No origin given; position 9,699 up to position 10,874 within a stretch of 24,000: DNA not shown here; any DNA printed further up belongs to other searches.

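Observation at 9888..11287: Two-gene module of a RecB-like PD-(D/E)XK nuclease and a coupled 186-aa unknown: candidate defence or toxin system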

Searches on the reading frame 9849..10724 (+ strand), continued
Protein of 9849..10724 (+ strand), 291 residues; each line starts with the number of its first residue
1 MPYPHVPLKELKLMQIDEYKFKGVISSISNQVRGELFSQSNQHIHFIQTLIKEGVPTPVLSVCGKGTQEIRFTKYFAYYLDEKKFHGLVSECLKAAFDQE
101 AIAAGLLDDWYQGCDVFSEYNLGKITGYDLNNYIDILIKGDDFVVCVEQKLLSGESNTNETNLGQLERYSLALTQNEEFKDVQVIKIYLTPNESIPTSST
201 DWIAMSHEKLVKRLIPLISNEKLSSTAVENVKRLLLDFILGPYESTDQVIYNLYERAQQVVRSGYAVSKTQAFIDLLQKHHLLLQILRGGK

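Call 59: search_protein_families(library=padloc, proteins=[L014:682-2664:+, L008:8729-10885:+, L008:6701-7747:+, L008:7831-8757:+, L013:5065-6903:+, L013:7354-9195:-, L012:7942-9675:+, L012:6126-7751:-, L004:5317-6723:+, L004:1-1659:+], max_evalue=0.000001)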
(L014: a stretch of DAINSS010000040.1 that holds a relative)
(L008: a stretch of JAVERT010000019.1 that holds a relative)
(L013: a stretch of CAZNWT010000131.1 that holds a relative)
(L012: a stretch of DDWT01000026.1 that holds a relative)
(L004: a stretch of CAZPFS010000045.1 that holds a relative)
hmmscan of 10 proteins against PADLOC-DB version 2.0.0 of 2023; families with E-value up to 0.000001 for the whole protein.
L014:682-2664:+ (661 aa): 2 families
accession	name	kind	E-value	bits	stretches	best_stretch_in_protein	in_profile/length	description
PDLC04409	PDC-M09B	-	4e-08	30.3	0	255-347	67-162/480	-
PDLC03842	LeoB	-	4.4e-08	30.4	1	510-649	435-564/568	-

L008:8729-10885:+ (719 aa): 0 families

L008:6701-7747:+ (349 aa): 0 families

L008:7831-8757:+ (309 aa): 0 families

L013:5065-6903:+ (613 aa): 0 families

L013:7354-9195:- (614 aa): 0 families

L012:7942-9675:+ (578 aa): 67 families (the best 25 are shown)
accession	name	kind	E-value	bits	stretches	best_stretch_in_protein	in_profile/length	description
PDLC02980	AriA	-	1e-21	76.2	1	279-350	229-304/304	-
PDLC02979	AriA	-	7.9e-20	70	1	272-348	290-372/373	-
PDLC00066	GajA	-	2e-19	67.5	1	308-419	280-396/567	AAA ATPase domain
PDLC02981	AriAB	-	8.7e-18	62.3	1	311-420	335-456/694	-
PDLC00069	GajA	-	2.6e-17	60.5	1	309-467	337-504/687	AAA ATPase domain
PDLC02335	AbiLi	-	3.9e-17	60.3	1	16-374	47-265/326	AbiLi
PDLC00075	GajA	-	3.8e-16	56.7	1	291-411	252-373/536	AAA ATPase domain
PDLC03878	NsnB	-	6.9e-16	56.9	1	38-350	18-282/345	-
PDLC02915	ATPase-Toprim_I-B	-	1.3e-14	51.9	1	310-416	259-371/623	-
PDLC00077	GajA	-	2.1e-13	47.7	1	310-439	337-479/616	AAA ATPase domain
PDLC00067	GajA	-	2.7e-13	47.3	1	309-405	307-407/604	AAA ATPase domain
PDLC04176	HEC-01A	-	3.3e-13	47.7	1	292-375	261-348/371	-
PDLC04135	mad3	-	5.3e-13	47.2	1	254-373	226-352/374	mads_3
PDLC04178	HEC-01A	-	7.6e-13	46.3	1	308-396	289-379/399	-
PDLC00084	GajA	-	9.5e-13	45.8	1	308-429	144-269/431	AAA ATPase domain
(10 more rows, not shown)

L012:6126-7751:- (542 aa): 25 families
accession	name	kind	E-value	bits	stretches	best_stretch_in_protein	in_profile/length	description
PDLC03313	MTase_II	-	1.7e-190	632.3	1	7-537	18-551/563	Type II methyltransferase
PDLC03335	MTase_II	-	7.2e-30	102.2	1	3-248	69-313/607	Type II methyltransferase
PDLC03226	MTase_II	-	6e-22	76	2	39-235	45-230/579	Type II methyltransferase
PDLC03315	MTase_II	-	1.3e-19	68.4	1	10-239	16-240/502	Type II methyltransferase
PDLC03601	REase_MTase_IIG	-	1.9e-16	57.1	1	127-227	670-769/1110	Type IIG restriction enzyme-methyltransferase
PDLC03612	REase_MTase_IIG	-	3.3e-15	53.3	1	131-227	807-903/1247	Type IIG restriction enzyme-methyltransferase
PDLC03338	MTase_II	-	7.7e-15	52.6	1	9-213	127-324/604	Type II methyltransferase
PDLC03596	REase_MTase_IIG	-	1.8e-14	50.8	1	131-393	712-966/1148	Type IIG restriction enzyme-methyltransferase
PDLC03248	MTase_II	-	2.8e-13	47.5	1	10-227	8-185/521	Type II methyltransferase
PDLC04134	mad2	-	3.5e-13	47.2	1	11-254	270-463/492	mads_2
PDLC03604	REase_MTase_IIG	-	3.8e-13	46.4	1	132-246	536-654/1011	Type IIG restriction enzyme-methyltransferase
PDLC03267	MTase_II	-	6.1e-13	46.5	1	12-209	14-189/539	Type II methyltransferase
PDLC03630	REase_MTase_IIG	-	6.7e-12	42.1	0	11-92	370-464/1100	Type IIG restriction enzyme-methyltransferase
PDLC03293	MTase_II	-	2.4e-11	41.1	0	118-210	85-183/427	Type II methyltransferase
PDLC03609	REase_MTase_IIG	-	1.8e-10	37.3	1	130-492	557-919/1066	Type IIG restriction enzyme-methyltransferase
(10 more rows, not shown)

L004:5317-6723:+ (469 aa): 0 families

L004:1-1659:+ (553 aa): 2 families
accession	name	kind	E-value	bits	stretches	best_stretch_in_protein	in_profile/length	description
PDLC04135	mad3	-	1e-30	105.5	1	435-522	253-345/374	mads_3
PDLC04140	mad8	-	3.6e-09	34.6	1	322-481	14-210/314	mads_8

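Call 69: get_annotated_region(hit=H1, flank=6000)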
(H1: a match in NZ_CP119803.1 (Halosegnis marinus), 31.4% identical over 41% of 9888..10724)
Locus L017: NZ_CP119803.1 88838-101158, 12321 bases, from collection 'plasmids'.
description: Halosegnis marinus strain DT85 plasmid unnamed, complete sequence
organism: Halosegnis marinus (NCBI taxid 3034023)
taxonomy: Archaea; Euryarchaeota; Halobacteria; Halobacteriales; Haloarculaceae; Halosegnis; Halosegnis marinus
host: -; source: cell culture,coastal saline-alkali land; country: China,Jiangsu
typing (MOB-suite, as given by PLSDB): non-mobilizable
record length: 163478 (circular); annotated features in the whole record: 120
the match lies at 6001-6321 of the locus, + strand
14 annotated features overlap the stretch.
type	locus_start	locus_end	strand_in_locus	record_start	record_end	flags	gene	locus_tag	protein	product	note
CDS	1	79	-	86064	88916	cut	-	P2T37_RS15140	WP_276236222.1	CRISPR-associated endonuclease Cas3''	GO:0043571 - maintenance of CRISPR repeat elements [Evidence IEA]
CDS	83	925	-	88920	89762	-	cas5b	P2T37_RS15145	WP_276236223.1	type I-B CRISPR-associated protein Cas5b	GO:0043571 - maintenance of CRISPR repeat elements [Evidence IEA]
CDS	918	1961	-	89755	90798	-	cas7b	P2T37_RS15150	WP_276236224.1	type I-B CRISPR-associated protein Cas7/Csh2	GO:0043571 - maintenance of CRISPR repeat elements [Evidence IEA]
CDS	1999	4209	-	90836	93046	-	-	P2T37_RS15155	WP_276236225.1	TM1802 family CRISPR-associated protein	-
CDS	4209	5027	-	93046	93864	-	cas6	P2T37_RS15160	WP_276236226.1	CRISPR-associated endoribonuclease Cas6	GO:0043571 - maintenance of CRISPR repeat elements [Evidence IEA]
CDS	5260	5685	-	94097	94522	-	-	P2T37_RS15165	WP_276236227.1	DUF6884 domain-containing protein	-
CDS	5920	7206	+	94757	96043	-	-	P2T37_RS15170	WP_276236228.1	PD-(D/E)XK nuclease family protein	-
CDS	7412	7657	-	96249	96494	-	-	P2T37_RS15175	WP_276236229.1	hypothetical protein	-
CDS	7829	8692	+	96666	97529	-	-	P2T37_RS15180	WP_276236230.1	hypothetical protein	-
CDS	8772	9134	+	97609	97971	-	-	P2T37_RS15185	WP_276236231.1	nucleotide pyrophosphohydrolase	-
CDS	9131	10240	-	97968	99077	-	-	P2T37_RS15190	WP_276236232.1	hypothetical protein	-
CDS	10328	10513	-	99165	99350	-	-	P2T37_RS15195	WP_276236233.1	exodeoxyribonuclease VII small subunit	-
CDS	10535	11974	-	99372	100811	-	xseA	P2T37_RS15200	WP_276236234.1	exodeoxyribonuclease VII large subunit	GO:0006308 - DNA catabolic process [Evidence IEA]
CDS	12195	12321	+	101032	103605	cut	-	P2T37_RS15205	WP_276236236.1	PD-(D/E)XK nuclease family protein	-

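Call 77: find_related_loci(query=A5, collection=metagenome_contigs, flank=6000)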
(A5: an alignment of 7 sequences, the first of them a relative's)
Query A5 (172 aa) in metagenome_contigs; peptide patterns used: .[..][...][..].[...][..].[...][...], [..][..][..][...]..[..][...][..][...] (x = any residue, [..] = any of these).
582 stretches matched a pattern; 8 encode a relative of the query (tblastn E <= 1e-3); 8 distinct loci.
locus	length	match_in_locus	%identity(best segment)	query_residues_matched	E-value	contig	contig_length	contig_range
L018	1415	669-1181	67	1-171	4e-82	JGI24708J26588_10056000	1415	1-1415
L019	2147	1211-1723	55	1-171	3e-63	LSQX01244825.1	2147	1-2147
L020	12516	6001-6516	100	1-172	6e-113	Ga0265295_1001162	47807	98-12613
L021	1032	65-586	44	1-171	6e-45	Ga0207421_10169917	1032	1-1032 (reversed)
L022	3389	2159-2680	43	1-171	7e-40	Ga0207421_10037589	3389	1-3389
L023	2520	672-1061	31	1-127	2e-16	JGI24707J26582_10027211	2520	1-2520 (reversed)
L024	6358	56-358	36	1-99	9e-16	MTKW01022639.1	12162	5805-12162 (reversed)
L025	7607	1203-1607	32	1-133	4e-17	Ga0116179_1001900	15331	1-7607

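Call 81: search_protein_families(library=padloc, proteins=[L017:5920-7203:+, L002:8842-9843:+, L014:4293-4841:+, L008:4501-5079:+, L002:6414-7007:+, L002:7038-7460:+, L002:7517-7912:+, L007:1087-3486:+, L011:8728-9714:+, L015:9000-9812:-], max_evalue=0.001)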
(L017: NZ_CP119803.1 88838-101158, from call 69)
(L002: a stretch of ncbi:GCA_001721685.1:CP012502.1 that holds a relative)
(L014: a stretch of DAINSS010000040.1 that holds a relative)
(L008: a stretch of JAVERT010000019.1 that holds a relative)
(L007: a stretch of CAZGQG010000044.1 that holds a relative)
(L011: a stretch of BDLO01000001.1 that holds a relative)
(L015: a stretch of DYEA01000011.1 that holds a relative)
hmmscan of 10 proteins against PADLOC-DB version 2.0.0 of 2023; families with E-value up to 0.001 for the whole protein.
L017:5920-7203:+ (428 aa): 13 families
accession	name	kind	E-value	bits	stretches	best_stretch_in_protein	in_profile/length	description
PDLC04977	PDC-S26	-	2.1e-23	81.1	1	34-274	35-266/400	-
PDLC04972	PDC-S26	-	4.4e-20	70.4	1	31-259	33-251/397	-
PDLC04975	PDC-S26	-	6.1e-16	56.7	1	13-252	7-226/351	-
PDLC04983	PDC-S26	-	6.9e-14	50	1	33-262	39-260/413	-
PDLC04981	PDC-S26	-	5e-13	47.1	1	14-276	10-254/358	-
PDLC04982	PDC-S26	-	2.1e-11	41.7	1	10-123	7-124/392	-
PDLC04980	PDC-S26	-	6.5e-11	40.2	1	33-185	35-188/389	-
PDLC04971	PDC-S26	-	1.7e-10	38.3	1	31-253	36-257/415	-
PDLC04974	PDC-S26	-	9.1e-10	36.3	1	34-167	37-163/401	-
PDLC04973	PDC-S26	-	5.7e-09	33.8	1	19-255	32-258/394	-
PDLC04969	PDC-S26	-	2e-07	28.4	1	22-122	21-115/367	-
PDLC04970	PDC-S26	-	1.2e-06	26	1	47-124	47-120/373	-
PDLC04979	PDC-S26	-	3.5e-05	20.9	1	11-247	9-226/383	-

L002:8842-9843:+ (334 aa): 0 families

L014:4293-4841:+ (183 aa): 0 families

L008:4501-5079:+ (193 aa): 0 families

L002:6414-7007:+ (198 aa): 0 families

L002:7038-7460:+ (141 aa): 0 families

L002:7517-7912:+ (132 aa): 0 families

L007:1087-3486:+ (800 aa): 8 families
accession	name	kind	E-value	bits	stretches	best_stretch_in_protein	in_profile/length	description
PDLC03040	REase_I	-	9e-209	693.8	1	63-797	295-1023/1029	Type I restriction enzyme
PDLC03041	REase_I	-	4.6e-51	171.9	1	41-463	324-756/1099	Type I restriction enzyme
PDLC03044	REase_I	-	2.8e-45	152.7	2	59-332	273-550/1034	Type I restriction enzyme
PDLC03048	REase_I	-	1.9e-30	103.7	2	63-235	277-443/976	Type I restriction enzyme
PDLC03046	REase_I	-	3.6e-16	56.3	1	370-442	658-733/1025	Type I restriction enzyme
PDLC03045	REase_I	-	1.3e-12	44.5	1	59-427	288-671/995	Type I restriction enzyme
PDLC03047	REase_I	-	1.2e-11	41.1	1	39-425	347-703/1107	Type I restriction enzyme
PDLC04934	PDC-S15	-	1.6e-10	38.6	1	701-794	317-410/416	-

L011:8728-9714:+ (329 aa): 0 families

L015:9000-9812:- (271 aa): 0 families

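Call 83: search_solved_structures(query=A1, max_evalue=1)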
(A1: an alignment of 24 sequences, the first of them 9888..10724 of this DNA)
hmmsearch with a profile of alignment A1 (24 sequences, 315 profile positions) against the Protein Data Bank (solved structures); distinct sequences matched with E-value up to 1: 2.
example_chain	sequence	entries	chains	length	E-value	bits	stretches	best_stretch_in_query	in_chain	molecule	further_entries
5cwj_A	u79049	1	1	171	0.079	15.3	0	6-73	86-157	Designed helical repeat protein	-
1qc7_A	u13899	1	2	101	0.78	12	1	264-312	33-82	PROTEIN (FLIG)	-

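Call 88: search_protein_families(library=padloc, proteins=[L013:2265-3608:+, L013:3770-4780:+, L014:6119-7381:+, L016:845-1900:+, L016:2692-3624:-, L010:2122-2931:+, L006:2694-3485:+, L005:5290-6084:+, L009:7835-8611:+, L007:7415-8590:+], max_evalue=0.000001)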
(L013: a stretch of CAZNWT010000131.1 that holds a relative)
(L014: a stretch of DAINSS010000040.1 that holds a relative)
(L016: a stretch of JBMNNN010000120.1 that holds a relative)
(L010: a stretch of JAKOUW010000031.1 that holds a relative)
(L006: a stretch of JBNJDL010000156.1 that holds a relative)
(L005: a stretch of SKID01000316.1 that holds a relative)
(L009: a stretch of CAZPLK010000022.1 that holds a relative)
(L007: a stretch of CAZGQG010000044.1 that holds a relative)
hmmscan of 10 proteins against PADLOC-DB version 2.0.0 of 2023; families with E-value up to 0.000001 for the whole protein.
L013:2265-3608:+ (448 aa): 0 families

L013:3770-4780:+ (337 aa): 0 families

L014:6119-7381:+ (421 aa): 0 families

L016:845-1900:+ (352 aa): 0 families

L016:2692-3624:- (311 aa): 0 families

L010:2122-2931:+ (270 aa): 0 families

L006:2694-3485:+ (264 aa): 0 families

L005:5290-6084:+ (265 aa): 0 families

L009:7835-8611:+ (259 aa): 0 families

L007:7415-8590:+ (392 aa): 0 families
